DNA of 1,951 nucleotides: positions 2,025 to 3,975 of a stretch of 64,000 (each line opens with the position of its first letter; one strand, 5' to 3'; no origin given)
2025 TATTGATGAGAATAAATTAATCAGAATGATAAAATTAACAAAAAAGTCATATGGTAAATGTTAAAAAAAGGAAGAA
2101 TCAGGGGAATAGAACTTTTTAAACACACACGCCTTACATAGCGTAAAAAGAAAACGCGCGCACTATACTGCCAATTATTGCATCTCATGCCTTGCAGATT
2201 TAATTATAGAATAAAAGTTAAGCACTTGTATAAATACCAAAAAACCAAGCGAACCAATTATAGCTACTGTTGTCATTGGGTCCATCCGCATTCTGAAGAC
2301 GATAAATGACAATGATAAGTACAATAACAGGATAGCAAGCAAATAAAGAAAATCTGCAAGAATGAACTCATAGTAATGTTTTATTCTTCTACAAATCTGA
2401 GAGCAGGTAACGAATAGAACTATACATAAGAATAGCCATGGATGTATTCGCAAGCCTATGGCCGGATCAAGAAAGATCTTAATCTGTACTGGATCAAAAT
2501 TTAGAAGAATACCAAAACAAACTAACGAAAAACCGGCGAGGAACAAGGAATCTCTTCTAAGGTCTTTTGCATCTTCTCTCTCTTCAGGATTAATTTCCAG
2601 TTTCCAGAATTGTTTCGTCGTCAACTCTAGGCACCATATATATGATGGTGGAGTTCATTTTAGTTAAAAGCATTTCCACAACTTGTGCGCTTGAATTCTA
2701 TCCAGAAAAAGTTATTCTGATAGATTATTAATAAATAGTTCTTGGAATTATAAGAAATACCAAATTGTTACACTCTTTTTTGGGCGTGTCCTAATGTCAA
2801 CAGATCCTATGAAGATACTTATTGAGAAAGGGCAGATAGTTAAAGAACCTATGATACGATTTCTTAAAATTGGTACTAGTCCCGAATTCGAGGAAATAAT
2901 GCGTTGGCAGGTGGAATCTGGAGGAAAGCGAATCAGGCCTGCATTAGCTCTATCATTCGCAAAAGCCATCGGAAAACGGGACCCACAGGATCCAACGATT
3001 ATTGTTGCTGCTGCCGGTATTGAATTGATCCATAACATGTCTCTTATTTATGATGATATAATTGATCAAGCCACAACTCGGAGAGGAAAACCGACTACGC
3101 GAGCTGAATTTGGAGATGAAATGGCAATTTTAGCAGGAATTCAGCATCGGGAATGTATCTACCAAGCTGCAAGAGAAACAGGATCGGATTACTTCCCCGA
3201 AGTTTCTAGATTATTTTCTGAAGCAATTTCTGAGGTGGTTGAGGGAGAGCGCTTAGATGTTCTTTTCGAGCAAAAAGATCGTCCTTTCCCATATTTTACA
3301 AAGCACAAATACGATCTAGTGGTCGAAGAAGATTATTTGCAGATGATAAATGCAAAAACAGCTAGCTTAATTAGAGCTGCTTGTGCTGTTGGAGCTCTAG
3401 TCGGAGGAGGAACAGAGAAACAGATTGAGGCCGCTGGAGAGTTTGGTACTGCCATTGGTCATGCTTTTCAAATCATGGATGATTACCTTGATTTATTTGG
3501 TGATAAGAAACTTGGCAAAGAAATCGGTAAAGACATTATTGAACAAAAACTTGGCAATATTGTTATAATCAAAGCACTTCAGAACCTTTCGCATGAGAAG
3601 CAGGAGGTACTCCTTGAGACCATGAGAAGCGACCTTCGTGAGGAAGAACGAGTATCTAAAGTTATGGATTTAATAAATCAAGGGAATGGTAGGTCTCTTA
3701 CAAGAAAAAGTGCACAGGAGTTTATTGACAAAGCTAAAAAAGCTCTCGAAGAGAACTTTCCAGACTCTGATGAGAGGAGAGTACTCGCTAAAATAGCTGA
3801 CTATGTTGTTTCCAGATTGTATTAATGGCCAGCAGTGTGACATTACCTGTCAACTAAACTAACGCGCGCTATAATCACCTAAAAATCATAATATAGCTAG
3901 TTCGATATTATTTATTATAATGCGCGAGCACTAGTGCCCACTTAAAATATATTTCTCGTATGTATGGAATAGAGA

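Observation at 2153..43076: Recurrent GC-rich palindromic dodecamer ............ in AT-rich intergenic DNA, typically ~50-65 nt upstream of start codons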

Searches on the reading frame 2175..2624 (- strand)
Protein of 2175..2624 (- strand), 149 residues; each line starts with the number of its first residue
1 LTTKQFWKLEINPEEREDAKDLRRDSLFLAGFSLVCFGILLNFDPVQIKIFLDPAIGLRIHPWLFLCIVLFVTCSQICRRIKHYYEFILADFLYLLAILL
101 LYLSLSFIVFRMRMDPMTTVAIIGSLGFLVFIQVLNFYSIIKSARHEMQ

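Call 10: search_protein_families(library=pfam, proteins=[window:2175-2624:-])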
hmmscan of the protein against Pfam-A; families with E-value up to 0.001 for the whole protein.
window:2175-2624:- (149 aa): 0 families

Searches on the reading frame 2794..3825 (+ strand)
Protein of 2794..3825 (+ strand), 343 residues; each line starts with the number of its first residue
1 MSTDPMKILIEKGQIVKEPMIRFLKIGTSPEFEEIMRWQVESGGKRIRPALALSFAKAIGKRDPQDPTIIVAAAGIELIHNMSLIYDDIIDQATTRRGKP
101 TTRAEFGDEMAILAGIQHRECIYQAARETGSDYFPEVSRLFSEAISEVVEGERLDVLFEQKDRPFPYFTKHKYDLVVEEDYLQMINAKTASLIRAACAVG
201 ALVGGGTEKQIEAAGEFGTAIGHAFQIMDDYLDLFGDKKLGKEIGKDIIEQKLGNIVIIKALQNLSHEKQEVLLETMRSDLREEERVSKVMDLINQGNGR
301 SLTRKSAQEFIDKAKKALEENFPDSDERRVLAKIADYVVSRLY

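Call 9: find_encoding_contigs(protein=window:2794-3825:+, flank=10000, max_places=10)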
Protein window:2794-3825:+ (343 aa): no gene with exactly this product is on record in the collection.

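Call 10: search_protein_families(library=pfam, proteins=[window:2794-3825:+])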
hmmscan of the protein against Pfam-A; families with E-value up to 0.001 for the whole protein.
window:2794-3825:+ (343 aa): 1 family
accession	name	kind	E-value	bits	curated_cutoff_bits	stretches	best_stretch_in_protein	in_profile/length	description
PF00348.22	polyprenyl_synt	-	5.2e-65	219.6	27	1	31-293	3-250/251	Polyprenyl synthetase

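Call 12: find_related_loci(query=window:2794-3825:+, collection=genome_contigs, flank=10000)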
Query window:2794-3825:+ (343 aa) in genome_contigs; peptide patterns used: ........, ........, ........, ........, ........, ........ (x = any residue, [..] = any of these).
217 stretches matched a pattern; 5 encode a relative of the query (tblastn E <= 1e-3); 5 distinct loci.
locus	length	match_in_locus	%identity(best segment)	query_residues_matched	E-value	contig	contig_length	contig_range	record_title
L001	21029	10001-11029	77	1-343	1e-174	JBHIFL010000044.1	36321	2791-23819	MAG: Candidatus Heimdallarchaeota archaeon isolate b1.sp2_bin.26 NODE_185_length_36321_cov_7.419897, whole genome shotgu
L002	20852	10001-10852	34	36-331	2e-44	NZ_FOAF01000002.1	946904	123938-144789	Olivibacter domesticus strain DSM 18733, whole genome shotgun sequence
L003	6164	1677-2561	32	6-320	1e-37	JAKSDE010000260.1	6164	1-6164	MAG: Cytophagales bacterium isolate MAG.430 k141_409682, whole genome shotgun sequence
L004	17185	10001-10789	32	42-319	6e-35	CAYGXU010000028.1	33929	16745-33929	MAG TPA_asm: uncultured Anaerolineaceae bacterium isolate ERP119294_co1_300 genome assembly, contig: NODE_1385_length_33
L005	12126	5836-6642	31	73-341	2e-22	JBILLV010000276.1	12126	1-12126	MAG: Polyangiales bacterium isolate ME2017-08-08_3300044911_group7_bin125 Rohwer_bin1484_scaffold_5920_c2, whole genome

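Call 17: find_related_loci(query=A1, collection=metagenome_contigs, flank=10000)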
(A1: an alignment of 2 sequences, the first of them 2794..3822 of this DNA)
Query A1 (343 aa) in metagenome_contigs; peptide patterns used: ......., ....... (x = any residue, [..] = any of these).
600 stretches matched a pattern (row limit reached: there are more); 2 encode a relative of the query (tblastn E <= 1e-3); 2 distinct loci.
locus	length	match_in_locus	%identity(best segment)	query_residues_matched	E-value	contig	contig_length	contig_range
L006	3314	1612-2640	80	1-343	0e+0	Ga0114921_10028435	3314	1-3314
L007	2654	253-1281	65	1-343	3e-169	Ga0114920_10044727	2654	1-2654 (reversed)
